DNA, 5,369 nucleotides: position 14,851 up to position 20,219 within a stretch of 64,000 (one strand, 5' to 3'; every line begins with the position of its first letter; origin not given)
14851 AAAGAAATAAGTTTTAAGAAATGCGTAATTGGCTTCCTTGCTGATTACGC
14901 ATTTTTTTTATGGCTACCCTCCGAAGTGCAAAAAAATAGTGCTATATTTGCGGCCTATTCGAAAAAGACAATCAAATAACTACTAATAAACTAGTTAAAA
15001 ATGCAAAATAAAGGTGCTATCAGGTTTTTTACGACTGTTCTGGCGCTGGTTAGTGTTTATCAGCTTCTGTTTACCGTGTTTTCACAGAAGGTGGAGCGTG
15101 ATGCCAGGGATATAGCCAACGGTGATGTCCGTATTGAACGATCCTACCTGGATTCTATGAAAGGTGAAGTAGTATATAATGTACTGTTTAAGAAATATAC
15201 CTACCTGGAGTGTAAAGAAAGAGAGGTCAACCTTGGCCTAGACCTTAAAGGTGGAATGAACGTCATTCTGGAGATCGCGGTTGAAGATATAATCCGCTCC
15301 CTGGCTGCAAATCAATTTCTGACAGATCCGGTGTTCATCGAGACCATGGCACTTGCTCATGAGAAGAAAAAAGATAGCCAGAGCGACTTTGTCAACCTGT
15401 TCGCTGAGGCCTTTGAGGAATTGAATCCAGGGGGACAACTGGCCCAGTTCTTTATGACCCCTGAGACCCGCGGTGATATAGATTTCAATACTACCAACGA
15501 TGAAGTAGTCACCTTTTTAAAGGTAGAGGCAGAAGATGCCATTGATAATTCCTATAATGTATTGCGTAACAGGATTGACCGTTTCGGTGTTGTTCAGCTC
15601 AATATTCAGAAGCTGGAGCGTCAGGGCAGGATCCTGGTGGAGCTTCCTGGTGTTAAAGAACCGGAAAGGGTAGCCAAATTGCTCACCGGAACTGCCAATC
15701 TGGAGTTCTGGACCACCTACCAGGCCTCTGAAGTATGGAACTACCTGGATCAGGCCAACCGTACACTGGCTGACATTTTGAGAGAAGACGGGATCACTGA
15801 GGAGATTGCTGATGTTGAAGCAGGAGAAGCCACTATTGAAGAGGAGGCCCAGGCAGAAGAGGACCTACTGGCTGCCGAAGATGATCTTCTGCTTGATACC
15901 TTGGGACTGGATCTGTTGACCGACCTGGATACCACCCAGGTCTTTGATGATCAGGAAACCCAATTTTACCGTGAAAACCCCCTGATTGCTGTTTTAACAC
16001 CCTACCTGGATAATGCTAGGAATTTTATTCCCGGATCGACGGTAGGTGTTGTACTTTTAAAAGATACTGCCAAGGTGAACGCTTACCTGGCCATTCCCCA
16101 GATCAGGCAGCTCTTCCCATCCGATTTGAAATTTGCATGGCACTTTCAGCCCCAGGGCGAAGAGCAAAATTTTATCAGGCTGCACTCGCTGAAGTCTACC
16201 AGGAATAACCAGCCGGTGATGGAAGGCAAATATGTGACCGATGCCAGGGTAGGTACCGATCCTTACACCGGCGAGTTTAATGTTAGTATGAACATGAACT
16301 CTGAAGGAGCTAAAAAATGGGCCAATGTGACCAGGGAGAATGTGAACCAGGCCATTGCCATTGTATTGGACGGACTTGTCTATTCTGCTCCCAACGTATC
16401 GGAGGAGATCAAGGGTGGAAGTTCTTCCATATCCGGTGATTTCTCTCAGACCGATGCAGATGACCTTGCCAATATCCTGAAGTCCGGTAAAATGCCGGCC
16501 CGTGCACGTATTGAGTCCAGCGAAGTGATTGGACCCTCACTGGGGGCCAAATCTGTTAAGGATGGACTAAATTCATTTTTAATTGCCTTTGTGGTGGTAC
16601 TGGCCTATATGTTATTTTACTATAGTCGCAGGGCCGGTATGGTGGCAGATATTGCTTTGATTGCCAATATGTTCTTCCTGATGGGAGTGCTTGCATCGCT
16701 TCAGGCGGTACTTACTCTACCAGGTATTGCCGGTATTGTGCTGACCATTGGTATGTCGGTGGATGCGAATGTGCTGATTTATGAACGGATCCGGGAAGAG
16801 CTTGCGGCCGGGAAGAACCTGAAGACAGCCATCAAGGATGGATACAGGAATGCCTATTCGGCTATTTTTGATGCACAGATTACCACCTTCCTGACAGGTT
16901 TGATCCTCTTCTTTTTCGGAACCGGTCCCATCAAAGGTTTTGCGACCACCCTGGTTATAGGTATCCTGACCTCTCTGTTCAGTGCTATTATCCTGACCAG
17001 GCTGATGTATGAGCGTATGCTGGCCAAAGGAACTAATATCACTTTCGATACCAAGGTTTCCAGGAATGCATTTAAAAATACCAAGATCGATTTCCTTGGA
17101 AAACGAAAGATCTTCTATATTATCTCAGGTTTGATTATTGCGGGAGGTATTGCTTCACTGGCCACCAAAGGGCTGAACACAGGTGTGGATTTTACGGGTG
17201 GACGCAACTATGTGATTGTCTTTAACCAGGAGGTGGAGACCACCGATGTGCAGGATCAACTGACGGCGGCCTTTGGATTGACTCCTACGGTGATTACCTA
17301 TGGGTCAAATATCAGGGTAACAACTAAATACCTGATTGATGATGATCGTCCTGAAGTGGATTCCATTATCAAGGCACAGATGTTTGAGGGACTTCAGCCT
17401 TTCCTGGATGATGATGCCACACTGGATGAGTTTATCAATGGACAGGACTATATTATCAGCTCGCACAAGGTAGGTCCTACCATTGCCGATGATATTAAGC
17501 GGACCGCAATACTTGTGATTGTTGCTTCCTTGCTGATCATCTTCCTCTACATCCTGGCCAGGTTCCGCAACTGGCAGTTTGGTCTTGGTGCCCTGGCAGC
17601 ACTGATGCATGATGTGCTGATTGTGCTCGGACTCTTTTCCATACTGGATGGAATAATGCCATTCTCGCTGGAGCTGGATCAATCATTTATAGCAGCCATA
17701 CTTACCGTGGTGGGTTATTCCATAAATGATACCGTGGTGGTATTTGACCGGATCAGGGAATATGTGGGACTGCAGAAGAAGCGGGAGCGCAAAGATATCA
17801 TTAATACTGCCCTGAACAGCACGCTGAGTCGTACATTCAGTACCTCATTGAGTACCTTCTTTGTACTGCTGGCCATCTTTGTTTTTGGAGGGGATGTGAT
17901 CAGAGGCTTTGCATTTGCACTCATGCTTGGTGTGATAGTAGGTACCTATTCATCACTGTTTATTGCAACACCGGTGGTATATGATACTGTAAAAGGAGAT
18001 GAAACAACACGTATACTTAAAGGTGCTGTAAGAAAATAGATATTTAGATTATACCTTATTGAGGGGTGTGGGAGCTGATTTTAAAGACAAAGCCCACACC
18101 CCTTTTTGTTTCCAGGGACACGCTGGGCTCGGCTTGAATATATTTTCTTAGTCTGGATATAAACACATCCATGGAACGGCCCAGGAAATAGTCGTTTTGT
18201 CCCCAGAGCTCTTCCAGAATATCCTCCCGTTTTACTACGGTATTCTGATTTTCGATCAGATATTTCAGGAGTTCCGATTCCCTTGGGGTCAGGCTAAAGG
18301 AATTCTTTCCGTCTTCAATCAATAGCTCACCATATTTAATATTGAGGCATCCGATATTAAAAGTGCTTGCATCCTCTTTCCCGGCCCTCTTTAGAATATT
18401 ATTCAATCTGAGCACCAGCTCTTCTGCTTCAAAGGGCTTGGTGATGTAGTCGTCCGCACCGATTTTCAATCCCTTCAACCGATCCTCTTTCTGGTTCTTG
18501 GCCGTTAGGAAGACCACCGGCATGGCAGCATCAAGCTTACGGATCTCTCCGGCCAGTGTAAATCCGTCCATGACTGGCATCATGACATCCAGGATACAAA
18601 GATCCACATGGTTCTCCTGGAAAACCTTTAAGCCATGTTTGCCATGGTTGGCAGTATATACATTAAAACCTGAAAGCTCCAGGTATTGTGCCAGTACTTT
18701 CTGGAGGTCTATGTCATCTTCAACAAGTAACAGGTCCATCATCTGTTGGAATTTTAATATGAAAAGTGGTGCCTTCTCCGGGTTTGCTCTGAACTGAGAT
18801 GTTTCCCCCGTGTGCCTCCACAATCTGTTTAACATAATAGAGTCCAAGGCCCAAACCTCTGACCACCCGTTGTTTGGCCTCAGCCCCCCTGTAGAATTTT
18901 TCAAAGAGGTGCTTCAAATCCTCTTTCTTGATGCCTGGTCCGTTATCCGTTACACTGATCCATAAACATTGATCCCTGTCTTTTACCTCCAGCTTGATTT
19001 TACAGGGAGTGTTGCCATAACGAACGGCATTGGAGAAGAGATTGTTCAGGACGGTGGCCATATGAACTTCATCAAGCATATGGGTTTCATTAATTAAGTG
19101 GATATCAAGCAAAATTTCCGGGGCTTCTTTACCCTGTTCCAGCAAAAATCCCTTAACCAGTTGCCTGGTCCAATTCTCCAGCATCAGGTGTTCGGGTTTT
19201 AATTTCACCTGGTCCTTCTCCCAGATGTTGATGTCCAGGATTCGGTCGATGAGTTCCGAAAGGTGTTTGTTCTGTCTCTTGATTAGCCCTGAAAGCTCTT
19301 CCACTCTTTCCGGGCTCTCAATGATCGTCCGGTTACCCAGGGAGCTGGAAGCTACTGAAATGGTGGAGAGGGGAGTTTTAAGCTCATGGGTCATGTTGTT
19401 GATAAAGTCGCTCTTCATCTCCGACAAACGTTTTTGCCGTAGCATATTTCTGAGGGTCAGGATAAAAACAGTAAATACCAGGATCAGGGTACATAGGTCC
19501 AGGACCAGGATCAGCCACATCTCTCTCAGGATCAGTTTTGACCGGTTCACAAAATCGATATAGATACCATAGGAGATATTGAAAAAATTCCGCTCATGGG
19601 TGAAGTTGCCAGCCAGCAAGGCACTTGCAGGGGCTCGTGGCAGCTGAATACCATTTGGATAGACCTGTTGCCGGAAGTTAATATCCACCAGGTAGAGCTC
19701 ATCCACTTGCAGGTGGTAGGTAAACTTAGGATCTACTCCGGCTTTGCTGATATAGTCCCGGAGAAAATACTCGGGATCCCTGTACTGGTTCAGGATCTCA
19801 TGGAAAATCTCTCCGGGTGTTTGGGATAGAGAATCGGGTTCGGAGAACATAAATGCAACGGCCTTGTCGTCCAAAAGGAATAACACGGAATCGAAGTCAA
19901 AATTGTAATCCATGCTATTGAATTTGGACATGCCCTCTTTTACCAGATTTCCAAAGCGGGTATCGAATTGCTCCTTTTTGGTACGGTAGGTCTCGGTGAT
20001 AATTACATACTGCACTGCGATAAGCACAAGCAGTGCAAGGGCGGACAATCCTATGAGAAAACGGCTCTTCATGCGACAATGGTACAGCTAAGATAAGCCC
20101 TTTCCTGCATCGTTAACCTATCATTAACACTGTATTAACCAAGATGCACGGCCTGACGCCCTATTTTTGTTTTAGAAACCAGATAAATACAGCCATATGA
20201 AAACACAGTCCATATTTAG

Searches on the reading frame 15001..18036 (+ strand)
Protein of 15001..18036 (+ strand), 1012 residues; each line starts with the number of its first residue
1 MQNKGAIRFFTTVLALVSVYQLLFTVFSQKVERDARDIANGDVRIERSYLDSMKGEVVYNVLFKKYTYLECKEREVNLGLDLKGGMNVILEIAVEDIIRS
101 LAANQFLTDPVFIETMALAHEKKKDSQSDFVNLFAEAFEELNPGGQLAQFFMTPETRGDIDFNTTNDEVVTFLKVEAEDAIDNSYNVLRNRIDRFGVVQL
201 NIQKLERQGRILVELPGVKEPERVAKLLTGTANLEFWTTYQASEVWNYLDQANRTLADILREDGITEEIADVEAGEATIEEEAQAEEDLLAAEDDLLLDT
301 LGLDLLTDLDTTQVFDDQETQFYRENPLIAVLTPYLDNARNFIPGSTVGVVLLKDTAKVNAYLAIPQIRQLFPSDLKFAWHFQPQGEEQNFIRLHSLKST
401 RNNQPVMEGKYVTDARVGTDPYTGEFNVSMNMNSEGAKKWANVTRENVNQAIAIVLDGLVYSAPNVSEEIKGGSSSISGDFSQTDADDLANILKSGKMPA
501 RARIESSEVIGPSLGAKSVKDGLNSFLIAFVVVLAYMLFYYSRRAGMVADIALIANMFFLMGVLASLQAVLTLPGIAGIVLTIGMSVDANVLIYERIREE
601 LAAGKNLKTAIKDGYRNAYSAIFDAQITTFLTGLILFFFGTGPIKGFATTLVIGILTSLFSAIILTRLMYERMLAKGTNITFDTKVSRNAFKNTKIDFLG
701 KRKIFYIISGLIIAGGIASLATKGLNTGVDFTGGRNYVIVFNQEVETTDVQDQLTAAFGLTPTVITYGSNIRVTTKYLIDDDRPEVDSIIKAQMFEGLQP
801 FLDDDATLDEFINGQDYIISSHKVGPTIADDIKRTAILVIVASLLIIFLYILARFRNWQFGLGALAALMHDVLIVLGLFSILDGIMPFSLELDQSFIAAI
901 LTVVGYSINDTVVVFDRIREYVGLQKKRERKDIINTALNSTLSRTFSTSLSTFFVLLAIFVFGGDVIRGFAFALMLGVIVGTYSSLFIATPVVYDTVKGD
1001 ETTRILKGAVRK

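Call 73: search_protein_families(library=pfam, proteins=[window:15001-18036:+], max_evalue=0.000001)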
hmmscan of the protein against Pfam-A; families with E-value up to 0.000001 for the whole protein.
window:15001-18036:+ (1012 aa): 6 families
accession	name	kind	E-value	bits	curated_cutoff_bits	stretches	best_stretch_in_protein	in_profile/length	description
PF02355.23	SecD_SecF_C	-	3.7e-82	274.8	20.5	2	817-996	14-186/189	Protein export membrane protein SecD/SecF, C-terminal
PF22599.2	SecDF_P1_head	-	1.8e-30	105.6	27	1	402-500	16-114/114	SecDF, P1 head subdomain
PF21760.3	SecD_1st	-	1.6e-15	56.7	27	1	182-238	2-57/60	Protein translocase subunit SecDF, P1 domain, N-terminal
PF07549.19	Sec_GG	-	1.2e-10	41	20.3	0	719-745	2-28/28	SecD/SecF GG Motif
PF03176.21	MMPL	-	3.6e-08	33.2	20.5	1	575-663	205-292/333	MMPL family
PF00873.25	ACR_tran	-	7.3e-07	27.7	28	0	517-678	328-494/1021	AcrB/AcrD/AcrF family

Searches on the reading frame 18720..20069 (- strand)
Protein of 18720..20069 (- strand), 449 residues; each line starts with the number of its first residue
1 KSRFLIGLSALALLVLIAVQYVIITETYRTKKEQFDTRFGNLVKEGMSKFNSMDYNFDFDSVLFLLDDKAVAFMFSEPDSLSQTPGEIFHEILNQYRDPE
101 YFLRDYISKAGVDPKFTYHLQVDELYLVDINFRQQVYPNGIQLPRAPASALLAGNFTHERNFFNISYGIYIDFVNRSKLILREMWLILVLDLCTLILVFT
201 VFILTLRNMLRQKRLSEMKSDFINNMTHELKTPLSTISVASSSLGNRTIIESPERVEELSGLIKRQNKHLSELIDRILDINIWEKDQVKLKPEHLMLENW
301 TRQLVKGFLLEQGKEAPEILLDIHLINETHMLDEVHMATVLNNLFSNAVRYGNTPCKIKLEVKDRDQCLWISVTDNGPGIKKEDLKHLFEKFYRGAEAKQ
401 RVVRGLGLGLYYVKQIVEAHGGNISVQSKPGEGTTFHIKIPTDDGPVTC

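Call 73: search_protein_families(library=pfam, proteins=[window:18720-20069:-], max_evalue=0.000001)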
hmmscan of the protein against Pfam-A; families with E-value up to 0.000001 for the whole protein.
window:18720-20069:- (449 aa): 2 families
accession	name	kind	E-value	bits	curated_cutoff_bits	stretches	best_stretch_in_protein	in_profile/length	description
PF02518.31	HATPase_c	-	2.7e-30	105.5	26.4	1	333-442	2-109/111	Histidine kinase-, DNA gyrase B-, and HSP90-like ATPase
PF00512.31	HisKA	-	1.1e-12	48.3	26.9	1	218-280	1-60/66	His Kinase A (phospho-acceptor) domain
